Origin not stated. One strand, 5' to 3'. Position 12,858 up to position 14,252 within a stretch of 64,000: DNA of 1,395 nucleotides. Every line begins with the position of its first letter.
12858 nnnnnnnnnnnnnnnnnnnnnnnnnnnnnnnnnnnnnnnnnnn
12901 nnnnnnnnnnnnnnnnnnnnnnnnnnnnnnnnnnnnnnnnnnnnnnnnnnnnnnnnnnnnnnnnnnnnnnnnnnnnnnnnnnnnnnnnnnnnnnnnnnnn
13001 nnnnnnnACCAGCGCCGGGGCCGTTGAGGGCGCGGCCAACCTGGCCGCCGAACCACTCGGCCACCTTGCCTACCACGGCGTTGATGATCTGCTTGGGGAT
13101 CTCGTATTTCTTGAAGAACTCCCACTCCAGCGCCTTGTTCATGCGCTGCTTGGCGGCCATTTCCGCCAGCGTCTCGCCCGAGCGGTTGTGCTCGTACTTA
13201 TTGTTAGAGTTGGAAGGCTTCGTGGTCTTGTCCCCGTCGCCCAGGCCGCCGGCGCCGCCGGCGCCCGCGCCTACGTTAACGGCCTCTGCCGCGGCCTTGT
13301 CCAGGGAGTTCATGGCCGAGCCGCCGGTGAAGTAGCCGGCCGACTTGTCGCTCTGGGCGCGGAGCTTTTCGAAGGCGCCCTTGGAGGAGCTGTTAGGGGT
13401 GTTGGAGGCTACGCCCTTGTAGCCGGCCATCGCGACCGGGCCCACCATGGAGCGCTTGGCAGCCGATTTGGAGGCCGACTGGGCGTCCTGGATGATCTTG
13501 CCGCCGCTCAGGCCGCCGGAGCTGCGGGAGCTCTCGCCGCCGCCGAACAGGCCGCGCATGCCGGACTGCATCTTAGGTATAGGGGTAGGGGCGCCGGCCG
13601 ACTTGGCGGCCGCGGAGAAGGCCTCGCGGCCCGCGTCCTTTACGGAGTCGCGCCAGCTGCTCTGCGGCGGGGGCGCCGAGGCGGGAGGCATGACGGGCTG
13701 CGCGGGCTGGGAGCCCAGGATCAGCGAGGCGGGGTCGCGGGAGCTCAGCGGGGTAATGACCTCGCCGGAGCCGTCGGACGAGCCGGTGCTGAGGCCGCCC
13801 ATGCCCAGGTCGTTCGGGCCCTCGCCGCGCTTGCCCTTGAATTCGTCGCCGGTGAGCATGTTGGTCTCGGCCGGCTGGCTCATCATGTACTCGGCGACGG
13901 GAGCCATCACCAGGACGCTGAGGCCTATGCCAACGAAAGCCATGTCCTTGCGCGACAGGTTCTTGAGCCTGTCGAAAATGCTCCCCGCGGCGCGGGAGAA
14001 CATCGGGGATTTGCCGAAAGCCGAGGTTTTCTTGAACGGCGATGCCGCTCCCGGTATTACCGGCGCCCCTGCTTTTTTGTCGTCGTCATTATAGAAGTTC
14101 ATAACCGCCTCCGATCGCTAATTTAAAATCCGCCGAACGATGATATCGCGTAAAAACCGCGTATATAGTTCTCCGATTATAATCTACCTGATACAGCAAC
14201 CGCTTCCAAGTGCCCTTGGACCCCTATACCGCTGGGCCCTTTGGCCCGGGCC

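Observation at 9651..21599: Orphan ~11 kb envelope island: six tandem genes for membrane-anchored low-complexity proteins, followed by a beta-barrel OMP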

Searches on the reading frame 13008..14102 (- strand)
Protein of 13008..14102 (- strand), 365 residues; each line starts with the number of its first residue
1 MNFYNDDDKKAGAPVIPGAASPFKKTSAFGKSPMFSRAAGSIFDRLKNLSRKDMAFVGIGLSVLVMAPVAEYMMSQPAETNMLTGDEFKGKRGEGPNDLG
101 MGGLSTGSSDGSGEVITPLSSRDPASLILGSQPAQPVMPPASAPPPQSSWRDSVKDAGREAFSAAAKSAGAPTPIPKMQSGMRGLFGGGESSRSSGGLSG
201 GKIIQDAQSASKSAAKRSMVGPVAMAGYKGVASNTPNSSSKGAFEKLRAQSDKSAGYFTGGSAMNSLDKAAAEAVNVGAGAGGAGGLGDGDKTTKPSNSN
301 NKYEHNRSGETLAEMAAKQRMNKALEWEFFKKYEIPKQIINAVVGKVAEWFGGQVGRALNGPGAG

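Call 75: search_protein_representatives(alignment_id=A6)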
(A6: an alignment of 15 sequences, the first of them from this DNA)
Query: 15 sequences, 370 profile positions. Proteins with E-value up to 0.001 (for the whole library): 315; up to 1e-10: 295; up to 1e-30: 253. The best 150 are listed.
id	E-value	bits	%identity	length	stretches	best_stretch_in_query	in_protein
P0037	5.7e-172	588.3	-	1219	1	1-370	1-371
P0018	1.4e-171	587.0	-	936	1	1-369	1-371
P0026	7.5e-171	584.6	-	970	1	1-368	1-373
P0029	1.2e-170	583.9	-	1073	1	1-368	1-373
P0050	1.3e-170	583.8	-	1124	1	1-367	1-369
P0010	2.4e-170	583.0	-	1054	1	1-368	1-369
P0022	8.3e-169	577.9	-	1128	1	1-368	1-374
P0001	3.3e-168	575.9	-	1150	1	1-362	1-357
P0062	4.2e-168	575.6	-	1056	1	1-369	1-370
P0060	6.2e-168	575.0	-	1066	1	1-368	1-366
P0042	7.0e-168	574.8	-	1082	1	1-368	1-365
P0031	1.4e-167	573.8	-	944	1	1-366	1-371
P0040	2.6e-167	573.0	-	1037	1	1-367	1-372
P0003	1.3e-166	570.7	-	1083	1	1-365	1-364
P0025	5.8e-166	568.5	-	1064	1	1-369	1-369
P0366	7.6e-93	327.9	-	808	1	1-358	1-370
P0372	3.4e-70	253.4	-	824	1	5-351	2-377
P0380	7.9e-59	216.0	-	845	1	30-366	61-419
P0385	9.4e-54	199.3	-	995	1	38-334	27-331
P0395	1.6e-50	188.7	-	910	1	41-354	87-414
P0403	3.6e-49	184.2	-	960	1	37-365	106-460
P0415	6.3e-48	180.1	-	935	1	1-333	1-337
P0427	1.9e-46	175.2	-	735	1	41-328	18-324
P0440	1.5e-44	169.0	-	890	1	11-334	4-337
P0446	4.8e-44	167.3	-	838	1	40-321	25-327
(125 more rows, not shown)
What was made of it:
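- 10665..14102 (-): Gene F (1145 aa).
- Conserved cytoplasmic tail (1–54).
- TM helix (55–75).
- Highly conserved disordered segment (76–311). Its motifs are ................, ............, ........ and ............
- Helix (312–360).
- Small Cys domain (365–422).
- Thr/Gly linker.
- Fast-evolving elongated helical bundles (468–1140), with a twin CX3C motif and a near-terminal Cys. There are 315 representative clusters for the N-terminal module (call 75).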

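Call 76: list_cluster_members(proteins=[P0366, P0372, P0380, P0385, P0395, P0403, P0415, P0427, P0440, P0446])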
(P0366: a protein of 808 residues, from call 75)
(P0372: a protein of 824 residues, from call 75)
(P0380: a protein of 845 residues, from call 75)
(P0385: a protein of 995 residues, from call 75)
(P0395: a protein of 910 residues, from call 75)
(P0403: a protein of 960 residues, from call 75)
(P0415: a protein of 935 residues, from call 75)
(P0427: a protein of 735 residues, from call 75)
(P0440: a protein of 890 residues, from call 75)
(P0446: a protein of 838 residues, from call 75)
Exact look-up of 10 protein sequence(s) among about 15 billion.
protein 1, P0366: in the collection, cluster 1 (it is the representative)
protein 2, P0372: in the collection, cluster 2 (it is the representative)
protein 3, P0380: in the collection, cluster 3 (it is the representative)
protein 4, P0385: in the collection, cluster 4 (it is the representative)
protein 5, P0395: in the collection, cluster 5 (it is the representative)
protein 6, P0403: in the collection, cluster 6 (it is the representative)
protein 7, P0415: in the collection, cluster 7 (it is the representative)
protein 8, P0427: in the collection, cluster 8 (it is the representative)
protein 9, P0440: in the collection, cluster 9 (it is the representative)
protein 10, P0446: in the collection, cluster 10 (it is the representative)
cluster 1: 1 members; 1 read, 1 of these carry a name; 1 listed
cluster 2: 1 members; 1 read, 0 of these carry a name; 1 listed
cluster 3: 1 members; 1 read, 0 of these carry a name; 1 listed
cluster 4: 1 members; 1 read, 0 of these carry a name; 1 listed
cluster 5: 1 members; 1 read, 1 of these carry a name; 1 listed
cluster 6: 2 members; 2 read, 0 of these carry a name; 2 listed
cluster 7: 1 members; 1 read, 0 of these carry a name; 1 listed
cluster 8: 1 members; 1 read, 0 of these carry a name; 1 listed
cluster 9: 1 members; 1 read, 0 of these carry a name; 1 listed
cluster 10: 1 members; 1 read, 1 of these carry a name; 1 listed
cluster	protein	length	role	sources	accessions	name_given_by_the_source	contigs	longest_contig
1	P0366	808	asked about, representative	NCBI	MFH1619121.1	MAG: hypothetical protein ABIG11_04385 [bacterium]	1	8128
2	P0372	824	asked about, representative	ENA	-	-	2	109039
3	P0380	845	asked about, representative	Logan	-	-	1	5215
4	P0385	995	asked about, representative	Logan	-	-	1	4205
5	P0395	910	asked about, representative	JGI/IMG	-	hypothetical protein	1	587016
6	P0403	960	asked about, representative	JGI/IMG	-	-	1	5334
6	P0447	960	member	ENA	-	-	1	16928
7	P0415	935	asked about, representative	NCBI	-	-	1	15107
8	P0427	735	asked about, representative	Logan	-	-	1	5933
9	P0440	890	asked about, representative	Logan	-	-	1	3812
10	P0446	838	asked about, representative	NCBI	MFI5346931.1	MAG: hypothetical protein ACHQ51_11210 [Elusimicrobiota bacterium]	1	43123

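Call 77: find_encoding_contigs(protein=P0395, flank=10000, max_places=2)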
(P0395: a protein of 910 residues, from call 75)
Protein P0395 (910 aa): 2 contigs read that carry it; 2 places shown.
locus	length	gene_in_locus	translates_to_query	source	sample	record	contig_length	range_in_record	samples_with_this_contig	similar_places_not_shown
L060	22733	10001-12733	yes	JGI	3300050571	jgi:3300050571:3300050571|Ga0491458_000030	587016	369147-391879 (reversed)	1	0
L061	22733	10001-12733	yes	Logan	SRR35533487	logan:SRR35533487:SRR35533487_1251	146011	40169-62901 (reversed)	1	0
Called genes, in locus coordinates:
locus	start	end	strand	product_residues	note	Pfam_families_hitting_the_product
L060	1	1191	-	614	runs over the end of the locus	-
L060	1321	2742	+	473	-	PF00672:HAMP, PF00512:HisKA, PF02518:HATPase_c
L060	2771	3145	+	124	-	PF00072:Response_reg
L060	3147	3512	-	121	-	PF00072:Response_reg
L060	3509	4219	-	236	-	PF00072:Response_reg, PF00486:Trans_reg_C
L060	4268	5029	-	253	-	-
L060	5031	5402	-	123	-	PF00072:Response_reg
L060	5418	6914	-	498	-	-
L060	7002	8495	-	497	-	PF00069:Pkinase, PF03109:ABC1 (faint), PF07714:PK_Tyr_Ser-Thr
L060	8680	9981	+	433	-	-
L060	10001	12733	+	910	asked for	-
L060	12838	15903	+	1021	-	-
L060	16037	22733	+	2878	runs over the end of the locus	-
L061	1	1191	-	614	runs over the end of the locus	-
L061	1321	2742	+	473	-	PF00672:HAMP, PF00512:HisKA, PF02518:HATPase_c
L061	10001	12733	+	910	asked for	-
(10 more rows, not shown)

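Call 79: find_encoding_contigs(protein=P0446, flank=10000, max_places=1)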
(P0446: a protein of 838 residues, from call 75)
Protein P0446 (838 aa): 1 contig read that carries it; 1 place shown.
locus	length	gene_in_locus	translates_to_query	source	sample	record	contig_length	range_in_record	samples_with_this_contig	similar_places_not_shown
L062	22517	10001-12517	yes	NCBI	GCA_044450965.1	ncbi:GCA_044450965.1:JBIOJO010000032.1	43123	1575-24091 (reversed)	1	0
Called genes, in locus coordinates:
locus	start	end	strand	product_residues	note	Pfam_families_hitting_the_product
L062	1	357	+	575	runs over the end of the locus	PF06068:TIP49 (weak), PF01078:Mg_chelatase (faint), PF05496:RuvB_N (faint), PF00004:AAA, PF07728:AAA_5 (faint), PF13207:AAA_17 (faint), PF17862:AAA_lid_3 (weak), PF01434:Peptidase_M41, +1 more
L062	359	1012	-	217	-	-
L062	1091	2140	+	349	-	PF00069:Pkinase, PF07714:PK_Tyr_Ser-Thr, PF03109:ABC1 (weak)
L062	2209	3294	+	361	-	-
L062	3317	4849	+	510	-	-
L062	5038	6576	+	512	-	-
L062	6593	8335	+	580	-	-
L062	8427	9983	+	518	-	-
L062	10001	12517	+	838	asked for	-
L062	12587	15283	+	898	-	-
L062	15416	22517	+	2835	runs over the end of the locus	-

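Call 80: find_encoding_contigs(protein=P0372, flank=10000, max_places=1)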
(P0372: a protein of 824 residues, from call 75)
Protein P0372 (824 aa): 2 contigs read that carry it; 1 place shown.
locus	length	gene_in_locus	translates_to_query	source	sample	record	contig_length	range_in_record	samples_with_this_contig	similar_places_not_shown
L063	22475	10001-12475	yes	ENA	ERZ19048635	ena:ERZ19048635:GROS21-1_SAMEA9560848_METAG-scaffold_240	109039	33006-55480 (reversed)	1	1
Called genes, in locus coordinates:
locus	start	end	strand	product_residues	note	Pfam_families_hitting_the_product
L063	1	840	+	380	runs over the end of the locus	-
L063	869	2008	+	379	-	PF00595:PDZ, PF17820:PDZ_6, PF03572:Peptidase_S41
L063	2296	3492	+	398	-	-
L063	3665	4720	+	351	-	-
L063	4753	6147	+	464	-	-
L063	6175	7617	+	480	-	-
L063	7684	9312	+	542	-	-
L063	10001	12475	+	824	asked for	-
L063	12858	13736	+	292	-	-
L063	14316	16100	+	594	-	PF14559:TPR_19, PF13414:TPR_11, PF14559:TPR_19 (weak), PF13432:TPR_16, PF14559:TPR_19 (weak), PF00515:TPR_1 (weak), PF07719:TPR_2 (weak), PF13424:TPR_12, +16 more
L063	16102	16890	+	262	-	PF00398:RrnaAD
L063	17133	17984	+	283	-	-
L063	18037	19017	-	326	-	PF01075:Glyco_transf_9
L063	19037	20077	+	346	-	PF01321:Creatinase_N, PF00557:Peptidase_M24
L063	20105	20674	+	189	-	PF04011:LemA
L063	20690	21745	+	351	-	PF01435:Peptidase_M48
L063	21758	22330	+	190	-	PF08207:EFP_N, PF01132:EFP, PF09285:Elong-fact-P_C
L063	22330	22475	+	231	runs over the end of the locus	PF00702:Hydrolase, PF13419:HAD_2, PF13242:Hydrolase_like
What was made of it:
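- Linkage to the Mur ligase is lost in distant lineages (calls 79, 80).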

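Call 83: search_protein_families(library=pfam, proteins=[L063:12858-13736:+, L062:12587-15283:+, L062:15416-22516:+, L060:12838-15903:+, L060:16037-22732:+, L062:1091-2140:+, L060:7002-8495:-, L062:359-1012:-], max_evalue=0.01)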
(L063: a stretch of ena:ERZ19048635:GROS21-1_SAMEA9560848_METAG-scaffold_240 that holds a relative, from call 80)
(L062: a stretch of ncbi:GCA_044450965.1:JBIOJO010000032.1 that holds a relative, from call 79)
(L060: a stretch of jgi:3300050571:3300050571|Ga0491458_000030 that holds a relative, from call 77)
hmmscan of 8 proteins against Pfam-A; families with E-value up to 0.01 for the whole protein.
L063:12858-13736:+ (292 aa): 0 families

L062:12587-15283:+ (898 aa): 0 families

L062:15416-22516:+ (2367 aa): 0 families

L060:12838-15903:+ (1021 aa): 0 families

L060:16037-22732:+ (2232 aa): 0 families

L062:1091-2140:+ (349 aa): 6 families
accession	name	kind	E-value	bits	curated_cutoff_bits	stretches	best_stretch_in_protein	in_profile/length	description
PF00069.31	Pkinase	-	1.1e-54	186.1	31.7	1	77-320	1-251/263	Protein kinase domain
PF07714.23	PK_Tyr_Ser-Thr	-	5.1e-41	141.1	23.1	1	79-320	3-248/258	Protein tyrosine and serine/threonine kinase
PF03109.22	ABC1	-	1.4e-06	28.1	22.9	1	112-230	110-220/244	ABC1 atypical kinase-like domain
PF14531.12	Kinase-like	-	0.00052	19.8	25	1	102-283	63-257/289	Kinase-like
PF01636.29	APH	-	0.00079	19.7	23.2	0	187-224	159-197/239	Phosphotransferase enzyme family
PF17667.7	Pkinase_fungal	-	0.0013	18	24.1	1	175-250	284-365/387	Fungal protein kinase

L060:7002-8495:- (497 aa): 6 families
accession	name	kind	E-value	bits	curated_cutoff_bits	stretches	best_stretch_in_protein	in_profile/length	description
PF00069.31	Pkinase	-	8.6e-53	179.8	31.7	1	239-482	1-252/263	Protein kinase domain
PF07714.23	PK_Tyr_Ser-Thr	-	2.8e-37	128.9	23.1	1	241-441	3-208/258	Protein tyrosine and serine/threonine kinase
PF03109.22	ABC1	-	4.6e-05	23.1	22.9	1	292-393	122-223/244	ABC1 atypical kinase-like domain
PF01636.29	APH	-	0.00012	22.4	23.2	0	358-384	170-197/239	Phosphotransferase enzyme family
PF14531.12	Kinase-like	-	0.0007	19.4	25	0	354-444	162-257/289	Kinase-like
PF06293.20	Kdo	-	0.0033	17.3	21.3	0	322-383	103-168/207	Lipopolysaccharide kinase (Kdo/WaaP) family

L062:359-1012:- (217 aa): 0 families
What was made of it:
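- Neither protein type has a Pfam domain in the two loci scanned, L060 and L062 (call 83). A membrane-anchored Hanks-type kinase abuts the module in two distant loci (calls 77, 79, 83).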

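Call 88: find_encoding_contigs(protein=P0415, flank=10000, max_places=1)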
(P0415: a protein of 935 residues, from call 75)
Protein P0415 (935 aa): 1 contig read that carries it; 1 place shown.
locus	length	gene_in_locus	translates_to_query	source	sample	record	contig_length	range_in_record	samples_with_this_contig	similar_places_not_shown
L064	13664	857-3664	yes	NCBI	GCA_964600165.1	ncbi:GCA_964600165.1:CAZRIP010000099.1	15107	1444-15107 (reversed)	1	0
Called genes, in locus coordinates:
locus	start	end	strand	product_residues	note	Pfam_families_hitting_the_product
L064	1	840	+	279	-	?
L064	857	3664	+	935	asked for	-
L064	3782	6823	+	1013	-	-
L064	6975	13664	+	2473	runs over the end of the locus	-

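Call 89: find_encoding_contigs(protein=P0447, flank=10000, max_places=1)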
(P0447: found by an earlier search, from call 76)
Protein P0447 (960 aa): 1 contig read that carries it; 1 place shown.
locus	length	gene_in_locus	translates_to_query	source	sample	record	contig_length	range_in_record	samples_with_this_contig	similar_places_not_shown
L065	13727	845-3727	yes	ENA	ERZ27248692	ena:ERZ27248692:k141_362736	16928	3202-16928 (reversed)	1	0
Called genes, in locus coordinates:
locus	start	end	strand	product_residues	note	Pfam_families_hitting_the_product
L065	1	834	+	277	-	?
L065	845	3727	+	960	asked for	-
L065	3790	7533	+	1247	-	-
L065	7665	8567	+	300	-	PF01797:Y1_Tnp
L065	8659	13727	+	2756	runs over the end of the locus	?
